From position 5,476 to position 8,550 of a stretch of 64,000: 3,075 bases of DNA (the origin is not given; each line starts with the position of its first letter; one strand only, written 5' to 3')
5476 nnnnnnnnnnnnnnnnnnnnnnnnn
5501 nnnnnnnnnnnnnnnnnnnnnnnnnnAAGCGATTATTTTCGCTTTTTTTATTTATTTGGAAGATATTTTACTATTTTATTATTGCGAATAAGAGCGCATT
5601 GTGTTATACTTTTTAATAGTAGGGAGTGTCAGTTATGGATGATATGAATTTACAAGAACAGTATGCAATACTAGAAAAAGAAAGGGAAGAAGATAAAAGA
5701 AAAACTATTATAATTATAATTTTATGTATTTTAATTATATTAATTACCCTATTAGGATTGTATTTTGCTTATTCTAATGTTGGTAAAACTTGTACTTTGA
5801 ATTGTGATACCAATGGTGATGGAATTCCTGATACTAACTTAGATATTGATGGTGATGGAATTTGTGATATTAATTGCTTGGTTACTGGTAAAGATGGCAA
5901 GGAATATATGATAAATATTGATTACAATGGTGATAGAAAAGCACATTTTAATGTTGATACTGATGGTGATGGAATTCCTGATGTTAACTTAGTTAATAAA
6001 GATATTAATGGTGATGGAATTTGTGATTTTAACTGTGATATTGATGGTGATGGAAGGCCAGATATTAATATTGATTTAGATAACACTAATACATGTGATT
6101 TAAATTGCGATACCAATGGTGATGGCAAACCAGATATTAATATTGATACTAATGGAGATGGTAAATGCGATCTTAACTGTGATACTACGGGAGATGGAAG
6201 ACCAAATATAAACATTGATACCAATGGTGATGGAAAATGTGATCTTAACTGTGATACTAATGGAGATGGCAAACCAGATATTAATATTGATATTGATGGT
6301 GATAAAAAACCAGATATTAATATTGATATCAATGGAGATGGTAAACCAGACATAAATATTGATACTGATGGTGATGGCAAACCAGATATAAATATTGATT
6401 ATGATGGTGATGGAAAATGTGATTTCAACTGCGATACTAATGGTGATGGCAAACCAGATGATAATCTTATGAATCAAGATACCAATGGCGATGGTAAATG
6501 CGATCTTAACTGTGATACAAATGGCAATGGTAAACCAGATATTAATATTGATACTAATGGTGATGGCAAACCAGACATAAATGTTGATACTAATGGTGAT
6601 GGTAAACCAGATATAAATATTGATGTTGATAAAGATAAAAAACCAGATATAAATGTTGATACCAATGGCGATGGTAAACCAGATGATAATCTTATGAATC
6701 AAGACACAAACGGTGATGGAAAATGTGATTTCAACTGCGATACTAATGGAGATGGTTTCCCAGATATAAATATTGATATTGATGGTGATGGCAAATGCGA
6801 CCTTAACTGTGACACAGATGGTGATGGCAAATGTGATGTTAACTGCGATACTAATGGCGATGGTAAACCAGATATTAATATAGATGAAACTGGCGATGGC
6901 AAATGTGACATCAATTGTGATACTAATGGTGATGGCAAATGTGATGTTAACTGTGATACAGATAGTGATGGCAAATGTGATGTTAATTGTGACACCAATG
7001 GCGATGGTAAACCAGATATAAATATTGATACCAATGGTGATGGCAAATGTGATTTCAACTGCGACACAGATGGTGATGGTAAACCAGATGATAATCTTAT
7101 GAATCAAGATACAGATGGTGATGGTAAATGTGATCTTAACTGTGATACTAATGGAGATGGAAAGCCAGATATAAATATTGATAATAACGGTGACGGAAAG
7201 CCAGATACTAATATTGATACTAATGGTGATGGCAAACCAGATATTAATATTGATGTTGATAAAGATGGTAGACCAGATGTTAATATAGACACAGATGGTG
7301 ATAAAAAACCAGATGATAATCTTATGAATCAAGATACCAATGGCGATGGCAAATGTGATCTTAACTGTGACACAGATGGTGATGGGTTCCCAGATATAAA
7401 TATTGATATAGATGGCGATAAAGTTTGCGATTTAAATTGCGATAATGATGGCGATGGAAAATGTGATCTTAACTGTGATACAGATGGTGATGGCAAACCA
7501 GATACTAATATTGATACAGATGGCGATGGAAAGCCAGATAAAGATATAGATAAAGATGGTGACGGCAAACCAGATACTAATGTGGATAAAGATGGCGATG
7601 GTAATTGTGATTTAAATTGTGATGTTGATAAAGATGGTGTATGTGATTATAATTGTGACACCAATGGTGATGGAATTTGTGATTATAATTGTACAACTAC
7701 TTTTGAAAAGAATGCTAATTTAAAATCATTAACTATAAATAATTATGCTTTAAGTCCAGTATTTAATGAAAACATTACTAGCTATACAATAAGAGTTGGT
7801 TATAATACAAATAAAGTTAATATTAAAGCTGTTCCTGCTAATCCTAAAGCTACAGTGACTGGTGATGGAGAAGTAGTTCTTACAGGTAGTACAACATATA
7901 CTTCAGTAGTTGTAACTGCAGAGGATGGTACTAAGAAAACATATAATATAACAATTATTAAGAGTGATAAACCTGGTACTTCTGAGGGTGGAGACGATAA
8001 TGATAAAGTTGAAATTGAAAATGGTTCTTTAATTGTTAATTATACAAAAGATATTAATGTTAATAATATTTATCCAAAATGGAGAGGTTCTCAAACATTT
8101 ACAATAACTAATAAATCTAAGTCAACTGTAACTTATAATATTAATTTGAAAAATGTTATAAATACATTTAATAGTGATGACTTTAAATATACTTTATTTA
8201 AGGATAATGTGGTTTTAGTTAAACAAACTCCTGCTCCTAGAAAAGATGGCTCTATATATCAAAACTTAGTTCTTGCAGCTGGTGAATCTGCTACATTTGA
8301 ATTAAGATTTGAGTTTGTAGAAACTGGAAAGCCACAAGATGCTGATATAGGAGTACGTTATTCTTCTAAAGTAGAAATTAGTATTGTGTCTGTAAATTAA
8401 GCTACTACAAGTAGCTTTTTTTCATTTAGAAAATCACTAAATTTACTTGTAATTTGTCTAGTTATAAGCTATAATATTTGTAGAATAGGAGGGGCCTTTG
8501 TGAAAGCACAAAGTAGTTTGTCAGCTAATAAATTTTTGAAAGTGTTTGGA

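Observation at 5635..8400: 920-aa protein built from about 45 thrombospondin-type-3-like calcium-binding repeats with paired cysteines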

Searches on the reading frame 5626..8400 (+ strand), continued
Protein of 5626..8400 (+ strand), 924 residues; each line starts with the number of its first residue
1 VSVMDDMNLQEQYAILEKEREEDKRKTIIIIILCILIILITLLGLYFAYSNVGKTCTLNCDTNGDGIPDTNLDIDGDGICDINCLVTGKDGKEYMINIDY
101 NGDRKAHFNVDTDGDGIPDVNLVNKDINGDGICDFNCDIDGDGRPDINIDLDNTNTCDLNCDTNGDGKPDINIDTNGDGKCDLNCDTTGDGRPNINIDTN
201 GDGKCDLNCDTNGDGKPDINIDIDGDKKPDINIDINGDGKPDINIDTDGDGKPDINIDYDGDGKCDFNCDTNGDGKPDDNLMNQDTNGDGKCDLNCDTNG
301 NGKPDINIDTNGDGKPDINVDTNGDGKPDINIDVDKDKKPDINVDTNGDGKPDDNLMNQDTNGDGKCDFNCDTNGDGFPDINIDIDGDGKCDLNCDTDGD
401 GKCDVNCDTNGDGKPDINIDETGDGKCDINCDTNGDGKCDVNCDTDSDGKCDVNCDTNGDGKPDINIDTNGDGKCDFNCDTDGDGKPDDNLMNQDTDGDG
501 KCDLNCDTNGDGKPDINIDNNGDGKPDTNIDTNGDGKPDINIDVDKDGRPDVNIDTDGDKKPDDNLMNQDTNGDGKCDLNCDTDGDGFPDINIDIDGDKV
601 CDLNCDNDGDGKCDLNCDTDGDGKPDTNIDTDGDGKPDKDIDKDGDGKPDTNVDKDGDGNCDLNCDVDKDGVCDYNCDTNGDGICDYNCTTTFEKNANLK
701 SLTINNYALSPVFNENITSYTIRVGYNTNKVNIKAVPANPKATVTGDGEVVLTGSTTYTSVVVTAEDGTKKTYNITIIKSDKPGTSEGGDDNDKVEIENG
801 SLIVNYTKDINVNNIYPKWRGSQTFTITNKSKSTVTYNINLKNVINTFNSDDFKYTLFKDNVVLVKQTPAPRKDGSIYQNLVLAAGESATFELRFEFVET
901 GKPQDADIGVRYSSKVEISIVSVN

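Call 22: search_protein_families(library=ncbifam, proteins=[L002:5195-5899:+, L002:8082-8732:+, L001:4424-5134:+, L001:5309-5896:+, L001:7693-8466:+, L005:4899-5984:+, L005:3385-4887:+], max_evalue=0.1)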
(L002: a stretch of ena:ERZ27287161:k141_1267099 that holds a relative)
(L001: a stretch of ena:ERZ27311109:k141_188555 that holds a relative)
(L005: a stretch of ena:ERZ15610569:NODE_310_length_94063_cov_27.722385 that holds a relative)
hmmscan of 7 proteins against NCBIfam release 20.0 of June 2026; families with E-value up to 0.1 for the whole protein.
L002:5195-5899:+ (235 aa): 3 families
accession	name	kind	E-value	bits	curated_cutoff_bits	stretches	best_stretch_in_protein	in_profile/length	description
TIGR02898.1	spore_YhcN_YlaJ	subfamily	0.015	15.7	99.75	1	13-56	2-45/158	YhcN/YlaJ family sporulation lipoprotein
NF045617.1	mostly_LP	subfamily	0.033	14.3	43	1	12-75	1-67/119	putative T6SS immunity periplasmic lipoprotein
NF058647.1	lipo_LytA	equivalog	0.094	12.9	110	0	13-49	5-42/107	acidic lipoprotein LytA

L002:8082-8732:+ (217 aa): 6 families
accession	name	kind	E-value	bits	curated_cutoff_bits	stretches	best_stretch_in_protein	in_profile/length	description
TIGR02228.1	sigpep_I_arch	equivalog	2e-25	89.5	51.85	1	26-184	6-155/158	signal peptidase I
NF046067.1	SigPepSipWBacil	equivalog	5.9e-19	68.4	190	1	53-205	36-183/189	signal peptidase I SipW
TIGR02227.1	sigpep_I_bact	equivalog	0.0004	20.3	47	1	54-130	19-106/162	signal peptidase I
NF010559.0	PRK13954.1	equivalog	0.012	16.1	176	1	155-208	52-105/120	large conductance mechanosensitive channel protein MscL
TIGR01716.1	RGG_Cterm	subfamily_domain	0.035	13.8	36.9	1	3-34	65-96/220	transcriptional activator, Rgg/GadR/MutR family, C-terminal domain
NF011180.0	PRK14585.1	equivalog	0.072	13.4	191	1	2-30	7-35/137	poly-beta-1,6-N-acetyl-D-glucosamine biosynthesis protein PgaD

L001:4424-5134:+ (237 aa): 1 family
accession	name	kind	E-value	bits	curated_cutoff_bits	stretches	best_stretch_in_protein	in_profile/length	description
TIGR04088.1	cognate_SipW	domain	0.022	14.9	19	1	11-42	1-31/34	SipW-dependent-type signal peptide-containing protein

L001:5309-5896:+ (196 aa): 1 family
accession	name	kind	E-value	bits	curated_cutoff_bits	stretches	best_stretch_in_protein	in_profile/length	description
TIGR04088.1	cognate_SipW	domain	0.014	15.6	19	1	10-35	1-26/34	SipW-dependent-type signal peptide-containing protein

L001:7693-8466:+ (258 aa): 4 families
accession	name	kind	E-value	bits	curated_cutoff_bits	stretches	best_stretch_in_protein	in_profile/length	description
TIGR02228.1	sigpep_I_arch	equivalog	1.1e-25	90.3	51.85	1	26-183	6-155/158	signal peptidase I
NF046067.1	SigPepSipWBacil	equivalog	1.2e-22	80.4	190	1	18-206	3-185/189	signal peptidase I SipW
TIGR02227.1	sigpep_I_bact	equivalog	0.00027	20.8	47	1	55-113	20-77/162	signal peptidase I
NF045846.1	MSC0882_dom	subfamily_domain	0.0027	16.9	60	1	163-206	46-89/244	MSC_0882 family membrane protein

L005:4899-5984:+ (362 aa): 0 families

L005:3385-4887:+ (501 aa): 6 families
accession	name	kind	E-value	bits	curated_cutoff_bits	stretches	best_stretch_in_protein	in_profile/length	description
TIGR00665.1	DnaB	equivalog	0.005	15.7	385.25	1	97-224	91-215/435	replicative DNA helicase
TIGR00041.1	DTMP_kinase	equivalog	0.0064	16.2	83.25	1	203-236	3-38/196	dTMP kinase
TIGR04402.2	mob_CxxC_CxxC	subfamily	0.012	15.9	70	1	40-145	44-145/180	mobilome CxxCx(11)CxxC protein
TIGR00150.1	T6A_YjeE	equivalog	0.064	13.1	60.1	0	198-234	16-52/135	tRNA (adenosine(37)-N6)-threonylcarbamoyltransferase complex ATPase subunit type 1 TsaE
NF007839.0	PRK10551.1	equivalog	0.082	11.4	461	0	62-123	12-74/518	cyclic di-GMP phosphodiesterase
TIGR02209.1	ftsL_broad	equivalog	0.09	12.7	42.45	0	60-118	4-58/85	cell division protein FtsL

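Call 57: find_encoding_contigs(protein=P0085, flank=4000, max_places=1)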
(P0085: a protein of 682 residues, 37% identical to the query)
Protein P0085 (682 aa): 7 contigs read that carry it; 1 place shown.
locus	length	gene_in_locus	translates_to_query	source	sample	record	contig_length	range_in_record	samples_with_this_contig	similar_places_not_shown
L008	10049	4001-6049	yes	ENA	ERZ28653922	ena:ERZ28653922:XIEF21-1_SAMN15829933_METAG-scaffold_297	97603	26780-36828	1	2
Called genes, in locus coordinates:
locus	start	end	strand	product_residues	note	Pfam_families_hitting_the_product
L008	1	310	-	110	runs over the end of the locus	PF01648:ACPS, PF17837:4PPT_N (faint)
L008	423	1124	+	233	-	PF00005:ABC_tran, PF13304:AAA_21 (faint)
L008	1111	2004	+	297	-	PF18075:FtsX_ECD, PF02687:FtsX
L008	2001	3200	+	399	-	PF24568:CC_PcsB (weak), PF01551:Peptidase_M23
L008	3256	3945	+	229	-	-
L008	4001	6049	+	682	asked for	-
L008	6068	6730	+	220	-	-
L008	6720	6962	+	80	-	-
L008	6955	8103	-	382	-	PF00375:SDF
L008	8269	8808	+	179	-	PF02915:Rubrerythrin, PF21349:RUBY_RBDX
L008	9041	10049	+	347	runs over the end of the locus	PF02912:Phe_tRNA-synt_N, PF01409:tRNA-synt_2d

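Call 58: find_encoding_contigs(protein=P0053, flank=4000, max_places=1)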
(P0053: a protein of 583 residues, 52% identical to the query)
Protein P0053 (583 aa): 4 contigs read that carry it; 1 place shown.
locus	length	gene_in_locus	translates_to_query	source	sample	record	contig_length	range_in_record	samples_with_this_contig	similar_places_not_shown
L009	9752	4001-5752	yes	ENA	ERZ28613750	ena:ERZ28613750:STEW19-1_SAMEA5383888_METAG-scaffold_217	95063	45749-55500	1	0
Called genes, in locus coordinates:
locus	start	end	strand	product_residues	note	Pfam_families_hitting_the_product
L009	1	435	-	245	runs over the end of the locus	PF03193:RsgA_GTPase (weak), PF00005:ABC_tran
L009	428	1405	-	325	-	PF13379:NMT1_2 (weak), PF09084:NMT1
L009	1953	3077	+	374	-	-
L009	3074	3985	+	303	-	-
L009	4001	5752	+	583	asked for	-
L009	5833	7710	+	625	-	PF03717:PBP_dimer, PF00905:Transpeptidase, PF03793:PASTA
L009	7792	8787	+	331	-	PF00953:Glycos_transf_4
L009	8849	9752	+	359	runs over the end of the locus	PF01098:FTSW_RODA_SPOVE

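Call 59: find_encoding_contigs(protein=P0096, flank=4000, max_places=1)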
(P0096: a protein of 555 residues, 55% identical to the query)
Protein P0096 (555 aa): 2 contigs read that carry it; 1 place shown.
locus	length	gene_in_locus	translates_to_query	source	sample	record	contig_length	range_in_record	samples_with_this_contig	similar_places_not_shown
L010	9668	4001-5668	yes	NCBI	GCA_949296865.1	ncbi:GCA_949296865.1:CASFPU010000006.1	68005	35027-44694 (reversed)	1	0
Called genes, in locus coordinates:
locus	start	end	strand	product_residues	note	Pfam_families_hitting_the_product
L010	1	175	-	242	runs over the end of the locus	-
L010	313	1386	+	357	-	-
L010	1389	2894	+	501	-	-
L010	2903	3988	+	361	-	PF09823:DUF2357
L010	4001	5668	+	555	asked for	-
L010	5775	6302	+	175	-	PF10502:Peptidase_S26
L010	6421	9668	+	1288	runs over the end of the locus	PF16403:Bact_surface_Ig-like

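Call 60: find_encoding_contigs(protein=P0116, flank=4000, max_places=1)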
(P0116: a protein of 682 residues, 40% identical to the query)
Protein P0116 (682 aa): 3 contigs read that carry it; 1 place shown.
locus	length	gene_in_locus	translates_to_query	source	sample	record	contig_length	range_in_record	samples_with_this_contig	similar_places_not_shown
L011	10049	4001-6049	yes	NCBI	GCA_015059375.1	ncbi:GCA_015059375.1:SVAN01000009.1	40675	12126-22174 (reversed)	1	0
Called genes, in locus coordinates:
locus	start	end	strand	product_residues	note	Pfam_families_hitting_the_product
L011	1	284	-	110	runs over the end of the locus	PF01648:ACPS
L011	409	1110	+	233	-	PF00005:ABC_tran, PF13304:AAA_21 (faint)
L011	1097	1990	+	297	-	PF18075:FtsX_ECD, PF02687:FtsX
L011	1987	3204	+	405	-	PF01551:Peptidase_M23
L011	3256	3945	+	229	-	-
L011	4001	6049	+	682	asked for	-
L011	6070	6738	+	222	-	-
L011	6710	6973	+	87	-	-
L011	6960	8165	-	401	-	PF00375:SDF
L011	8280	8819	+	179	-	PF02915:Rubrerythrin, PF21349:RUBY_RBDX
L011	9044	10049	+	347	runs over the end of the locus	PF02912:Phe_tRNA-synt_N, PF01409:tRNA-synt_2d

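Call 82: find_encoding_contigs(protein=P0074, flank=3500, max_places=1)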
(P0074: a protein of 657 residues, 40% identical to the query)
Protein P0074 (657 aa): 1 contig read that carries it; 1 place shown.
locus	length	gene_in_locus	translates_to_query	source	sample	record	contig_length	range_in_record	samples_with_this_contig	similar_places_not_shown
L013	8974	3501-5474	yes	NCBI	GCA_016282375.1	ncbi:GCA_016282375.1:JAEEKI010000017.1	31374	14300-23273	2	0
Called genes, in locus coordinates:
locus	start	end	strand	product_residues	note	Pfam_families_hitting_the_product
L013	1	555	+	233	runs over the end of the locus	PF00005:ABC_tran, PF13304:AAA_21 (faint)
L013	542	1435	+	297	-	PF18075:FtsX_ECD, PF02687:FtsX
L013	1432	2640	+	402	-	PF24568:CC_PcsB (weak), PF01551:Peptidase_M23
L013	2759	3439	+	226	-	-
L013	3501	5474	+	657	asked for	-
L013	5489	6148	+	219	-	-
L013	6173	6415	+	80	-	-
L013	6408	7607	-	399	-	PF00375:SDF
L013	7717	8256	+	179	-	PF02915:Rubrerythrin, PF21349:RUBY_RBDX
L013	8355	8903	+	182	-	-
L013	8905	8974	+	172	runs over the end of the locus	-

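Call 83: find_encoding_contigs(protein=P0032, flank=3500, max_places=1)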
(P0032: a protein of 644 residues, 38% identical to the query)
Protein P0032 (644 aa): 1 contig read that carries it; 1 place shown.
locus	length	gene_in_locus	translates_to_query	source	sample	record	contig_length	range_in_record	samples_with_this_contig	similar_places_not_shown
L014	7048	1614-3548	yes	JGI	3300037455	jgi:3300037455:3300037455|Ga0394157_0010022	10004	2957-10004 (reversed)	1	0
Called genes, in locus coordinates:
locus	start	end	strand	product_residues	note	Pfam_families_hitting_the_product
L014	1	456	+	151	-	?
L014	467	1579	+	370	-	PF09823:DUF2357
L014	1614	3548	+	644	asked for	-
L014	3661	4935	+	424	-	-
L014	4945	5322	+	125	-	-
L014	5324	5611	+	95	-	-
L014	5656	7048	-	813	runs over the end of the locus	PF09586:YfhO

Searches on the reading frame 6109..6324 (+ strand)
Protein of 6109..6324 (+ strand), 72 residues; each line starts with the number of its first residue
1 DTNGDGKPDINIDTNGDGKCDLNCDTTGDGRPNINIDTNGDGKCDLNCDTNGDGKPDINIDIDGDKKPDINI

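Call 15: search_protein_families(library=pfam, proteins=[window:6109-6324:+], max_evalue=10)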
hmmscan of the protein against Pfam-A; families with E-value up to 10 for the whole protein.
seq(72 aa): 11 families
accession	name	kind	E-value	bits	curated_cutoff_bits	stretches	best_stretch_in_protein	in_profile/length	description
PF13517.12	FG-GAP_3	-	3.6e-05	24.7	26.9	3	49-58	1-10/61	FG-GAP-like repeat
PF01839.29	FG-GAP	-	0.00025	21.3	22.1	3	48-58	8-18/37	FG-GAP repeat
PF17228.7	SGP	-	0.0038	18.5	26.7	2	14-44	10-40/93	Sulphur globule protein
PF00066.22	Notch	-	0.034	15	21.2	2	15-27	14-26/36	LNR domain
PF22807.2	TrAA12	-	0.042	12.6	30.9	1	12-59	389-436/463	TrAA12-like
PF22705.2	C2-set_3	-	0.052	14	27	0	7-28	4-25/87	Butyrophilin subfamily 3 member A2-like, Ig-C domain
PF07679.22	I-set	-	0.07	13.6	23.7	0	11-35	9-33/90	Immunoglobulin I-set domain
PF01238.27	PMI_typeI_C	-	0.3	11.7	21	0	8-19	31-42/48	Phosphomannose isomerase type I C-terminal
PF09253.15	Ole_e_6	-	0.63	10.5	27.7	1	39-53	14-28/39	Pollen allergen Ole e 6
PF23482.1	YLR146W-A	-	2.9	8.4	27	0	13-23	32-42/62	YLR146W-A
PF13202.12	EF-hand_5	-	3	7.9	25.9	3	12-19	8-15/25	EF hand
